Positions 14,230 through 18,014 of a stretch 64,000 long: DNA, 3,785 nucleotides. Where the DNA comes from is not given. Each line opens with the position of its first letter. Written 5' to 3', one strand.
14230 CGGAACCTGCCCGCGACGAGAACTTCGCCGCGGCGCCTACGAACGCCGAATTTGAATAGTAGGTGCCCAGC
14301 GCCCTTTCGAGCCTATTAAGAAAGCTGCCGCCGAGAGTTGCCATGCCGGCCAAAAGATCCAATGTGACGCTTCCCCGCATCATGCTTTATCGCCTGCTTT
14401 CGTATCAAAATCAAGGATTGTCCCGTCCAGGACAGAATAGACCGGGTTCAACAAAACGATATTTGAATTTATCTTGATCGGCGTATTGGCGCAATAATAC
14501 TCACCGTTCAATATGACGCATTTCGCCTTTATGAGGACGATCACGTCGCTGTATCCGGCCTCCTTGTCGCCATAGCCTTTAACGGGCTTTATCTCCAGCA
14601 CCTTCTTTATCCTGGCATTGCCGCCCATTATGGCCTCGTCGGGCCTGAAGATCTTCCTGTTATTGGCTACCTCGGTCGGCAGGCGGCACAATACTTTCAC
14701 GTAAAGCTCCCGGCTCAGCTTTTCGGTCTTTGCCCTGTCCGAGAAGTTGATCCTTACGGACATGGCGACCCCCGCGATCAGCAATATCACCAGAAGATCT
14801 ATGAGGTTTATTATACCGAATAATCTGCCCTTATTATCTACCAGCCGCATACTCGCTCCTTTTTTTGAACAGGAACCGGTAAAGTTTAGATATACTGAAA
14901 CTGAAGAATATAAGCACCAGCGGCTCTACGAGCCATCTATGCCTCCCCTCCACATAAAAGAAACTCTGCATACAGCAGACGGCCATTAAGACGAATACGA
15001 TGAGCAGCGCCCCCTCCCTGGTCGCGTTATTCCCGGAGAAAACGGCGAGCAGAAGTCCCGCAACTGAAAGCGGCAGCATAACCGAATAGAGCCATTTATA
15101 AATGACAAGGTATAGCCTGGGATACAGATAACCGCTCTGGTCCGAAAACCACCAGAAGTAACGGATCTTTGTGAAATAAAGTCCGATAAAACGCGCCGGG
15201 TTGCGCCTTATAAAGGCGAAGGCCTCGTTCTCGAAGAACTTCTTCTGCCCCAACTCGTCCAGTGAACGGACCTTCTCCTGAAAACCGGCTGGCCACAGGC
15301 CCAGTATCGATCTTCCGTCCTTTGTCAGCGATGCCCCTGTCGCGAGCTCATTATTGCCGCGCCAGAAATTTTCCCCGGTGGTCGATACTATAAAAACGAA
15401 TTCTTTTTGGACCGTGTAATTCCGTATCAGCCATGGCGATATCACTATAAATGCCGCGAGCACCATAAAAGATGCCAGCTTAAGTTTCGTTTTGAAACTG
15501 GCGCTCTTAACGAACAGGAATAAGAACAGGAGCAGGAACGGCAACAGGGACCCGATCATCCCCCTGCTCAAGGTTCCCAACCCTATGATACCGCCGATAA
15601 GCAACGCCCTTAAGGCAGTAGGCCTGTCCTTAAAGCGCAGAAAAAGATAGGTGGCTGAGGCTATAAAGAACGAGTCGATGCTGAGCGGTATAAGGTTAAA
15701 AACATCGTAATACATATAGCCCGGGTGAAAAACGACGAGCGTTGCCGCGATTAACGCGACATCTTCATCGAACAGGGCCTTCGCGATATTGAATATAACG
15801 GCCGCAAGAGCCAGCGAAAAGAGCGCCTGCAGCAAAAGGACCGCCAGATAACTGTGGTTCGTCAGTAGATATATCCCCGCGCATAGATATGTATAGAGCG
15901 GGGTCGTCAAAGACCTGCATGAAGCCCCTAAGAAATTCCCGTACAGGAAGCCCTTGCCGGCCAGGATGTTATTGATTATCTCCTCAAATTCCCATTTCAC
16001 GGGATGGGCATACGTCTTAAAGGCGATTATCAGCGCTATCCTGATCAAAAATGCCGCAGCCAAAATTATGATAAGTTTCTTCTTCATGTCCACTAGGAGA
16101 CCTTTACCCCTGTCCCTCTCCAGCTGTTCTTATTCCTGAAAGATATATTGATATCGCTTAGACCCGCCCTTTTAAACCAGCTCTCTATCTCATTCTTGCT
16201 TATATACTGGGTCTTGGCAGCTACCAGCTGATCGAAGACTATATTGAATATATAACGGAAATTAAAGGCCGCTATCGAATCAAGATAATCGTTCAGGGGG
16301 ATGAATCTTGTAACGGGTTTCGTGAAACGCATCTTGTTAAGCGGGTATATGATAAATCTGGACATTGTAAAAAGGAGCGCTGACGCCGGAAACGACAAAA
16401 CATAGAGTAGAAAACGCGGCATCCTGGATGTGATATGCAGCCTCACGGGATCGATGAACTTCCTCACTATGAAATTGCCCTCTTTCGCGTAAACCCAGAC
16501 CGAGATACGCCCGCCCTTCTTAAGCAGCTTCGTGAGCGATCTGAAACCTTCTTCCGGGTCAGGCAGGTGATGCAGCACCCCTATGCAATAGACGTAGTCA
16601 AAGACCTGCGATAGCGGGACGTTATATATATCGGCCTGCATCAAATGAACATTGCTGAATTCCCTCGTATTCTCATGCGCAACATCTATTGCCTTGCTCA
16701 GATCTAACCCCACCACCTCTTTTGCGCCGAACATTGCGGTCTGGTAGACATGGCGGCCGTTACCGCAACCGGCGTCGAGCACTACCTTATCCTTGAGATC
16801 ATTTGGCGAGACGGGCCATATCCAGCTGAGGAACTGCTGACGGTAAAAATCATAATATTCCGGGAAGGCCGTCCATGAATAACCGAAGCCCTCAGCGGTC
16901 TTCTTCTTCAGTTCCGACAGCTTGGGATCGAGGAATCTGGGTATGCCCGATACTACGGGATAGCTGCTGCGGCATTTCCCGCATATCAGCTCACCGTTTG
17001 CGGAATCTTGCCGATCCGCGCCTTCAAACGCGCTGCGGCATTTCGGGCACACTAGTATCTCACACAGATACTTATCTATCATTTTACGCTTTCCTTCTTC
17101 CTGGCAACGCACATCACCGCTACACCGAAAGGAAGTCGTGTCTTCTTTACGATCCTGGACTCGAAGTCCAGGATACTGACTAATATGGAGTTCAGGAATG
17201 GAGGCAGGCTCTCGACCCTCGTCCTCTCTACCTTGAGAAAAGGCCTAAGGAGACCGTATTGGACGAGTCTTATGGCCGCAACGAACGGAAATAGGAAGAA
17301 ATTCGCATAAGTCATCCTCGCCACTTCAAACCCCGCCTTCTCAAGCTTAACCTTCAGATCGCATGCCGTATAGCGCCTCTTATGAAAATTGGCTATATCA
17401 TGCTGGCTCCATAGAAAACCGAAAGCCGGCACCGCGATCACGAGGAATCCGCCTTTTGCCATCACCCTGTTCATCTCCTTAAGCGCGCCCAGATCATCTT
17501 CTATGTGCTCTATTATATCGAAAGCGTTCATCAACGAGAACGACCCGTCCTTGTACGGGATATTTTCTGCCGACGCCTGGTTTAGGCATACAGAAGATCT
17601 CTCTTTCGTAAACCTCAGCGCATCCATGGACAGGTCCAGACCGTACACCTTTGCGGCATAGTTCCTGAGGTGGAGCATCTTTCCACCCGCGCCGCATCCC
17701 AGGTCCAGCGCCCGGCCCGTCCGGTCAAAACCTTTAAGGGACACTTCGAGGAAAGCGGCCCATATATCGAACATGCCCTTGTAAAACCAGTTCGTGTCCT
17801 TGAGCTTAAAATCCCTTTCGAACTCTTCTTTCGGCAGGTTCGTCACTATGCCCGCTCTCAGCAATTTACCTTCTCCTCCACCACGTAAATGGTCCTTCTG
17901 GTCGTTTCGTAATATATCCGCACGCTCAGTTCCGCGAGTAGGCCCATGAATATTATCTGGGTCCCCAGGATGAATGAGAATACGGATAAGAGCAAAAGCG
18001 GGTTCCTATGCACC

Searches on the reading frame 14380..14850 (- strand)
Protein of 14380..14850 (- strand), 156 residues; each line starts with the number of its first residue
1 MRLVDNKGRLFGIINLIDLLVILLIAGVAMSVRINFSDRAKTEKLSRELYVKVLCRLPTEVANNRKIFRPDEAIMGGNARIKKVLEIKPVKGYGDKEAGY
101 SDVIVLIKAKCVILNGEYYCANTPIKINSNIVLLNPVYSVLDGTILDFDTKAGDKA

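Call 23: search_protein_families(library=pfam, proteins=[window:14380-14850:-], max_evalue=0.001)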
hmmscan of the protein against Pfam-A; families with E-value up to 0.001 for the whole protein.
window:14380-14850:- (156 aa): 1 family
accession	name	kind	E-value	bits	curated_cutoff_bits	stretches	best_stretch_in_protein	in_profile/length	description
PF14221.11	DUF4330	-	1.3e-13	51.8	27.6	1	1-146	1-164/167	Domain of unknown function (DUF4330)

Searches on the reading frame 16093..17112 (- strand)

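Call 23: search_protein_families(library=pfam, proteins=[window:16093-17112:-], max_evalue=0.001)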
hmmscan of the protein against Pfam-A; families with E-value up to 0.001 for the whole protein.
window:16093-17112:- (339 aa): 11 families
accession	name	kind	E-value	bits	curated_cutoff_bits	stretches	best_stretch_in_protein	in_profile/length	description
PF13847.12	Methyltransf_31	-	2.7e-21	76.2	27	1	107-205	3-109/145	Methyltransferase domain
PF08241.18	Methyltransf_11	-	7e-18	65.5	21.2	1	112-204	1-94/95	Methyltransferase domain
PF13649.12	Methyltransf_25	-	1.3e-17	64.6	27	1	111-201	1-97/97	Methyltransferase domain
PF08242.18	Methyltransf_12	-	7e-15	56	30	1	112-203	1-98/98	Methyltransferase domain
PF08003.17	Methyltransf_9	-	2.9e-14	53.2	23.8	1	104-204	112-216/315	Protein of unknown function (DUF1698)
PF13489.12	Methyltransf_23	-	1.3e-13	51.5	27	1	96-205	11-116/164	Methyltransferase domain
PF03966.22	Trm112p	-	2e-07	31.3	22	1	13-54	1-38/40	Trm112p-like protein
PF05401.17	NodS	-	2.2e-05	24.8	24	1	90-189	26-125/201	Nodulation protein S (NodS)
PF06325.19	PrmA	-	0.00027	21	22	1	106-151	160-206/296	Ribosomal protein L11 methyltransferase (PrmA)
PF01209.24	Ubie_methyltran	-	0.00073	19.4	20.1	0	105-218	45-164/233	ubiE/COQ5 methyltransferase family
PF01728.25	FtsJ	-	0.00097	19.5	24.1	0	107-166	21-79/181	FtsJ-like methyltransferase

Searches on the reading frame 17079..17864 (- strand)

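Call 23: search_protein_families(library=pfam, proteins=[window:17079-17864:-], max_evalue=0.001)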
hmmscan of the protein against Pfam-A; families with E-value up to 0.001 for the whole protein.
window:17079-17864:- (261 aa): 9 families
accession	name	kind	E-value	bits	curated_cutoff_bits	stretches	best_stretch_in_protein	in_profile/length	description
PF08241.18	Methyltransf_11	-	7e-19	68.7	21.2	1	53-143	1-95/95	Methyltransferase domain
PF13649.12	Methyltransf_25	-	4.2e-15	56.7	27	1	53-139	2-97/97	Methyltransferase domain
PF13489.12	Methyltransf_23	-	3.3e-14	53.4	27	1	35-181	9-161/164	Methyltransferase domain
PF13847.12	Methyltransf_31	-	5.2e-14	52.6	27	1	50-147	5-113/145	Methyltransferase domain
PF08242.18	Methyltransf_12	-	9.6e-10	39.5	30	1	53-141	1-98/98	Methyltransferase domain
PF01209.24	Ubie_methyltran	-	8.1e-08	32.3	20.1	1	31-143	31-151/233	ubiE/COQ5 methyltransferase family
PF05175.20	MTS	-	0.00022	21.4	23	1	24-108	8-91/170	Methyltransferase small domain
PF07021.18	MetW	-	0.00061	19.9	21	1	50-153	15-117/193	Methionine biosynthesis protein MetW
PF09445.16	Methyltransf_15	-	0.0007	19.6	22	1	51-92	3-44/165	RNA cap guanine-N2 methyltransferase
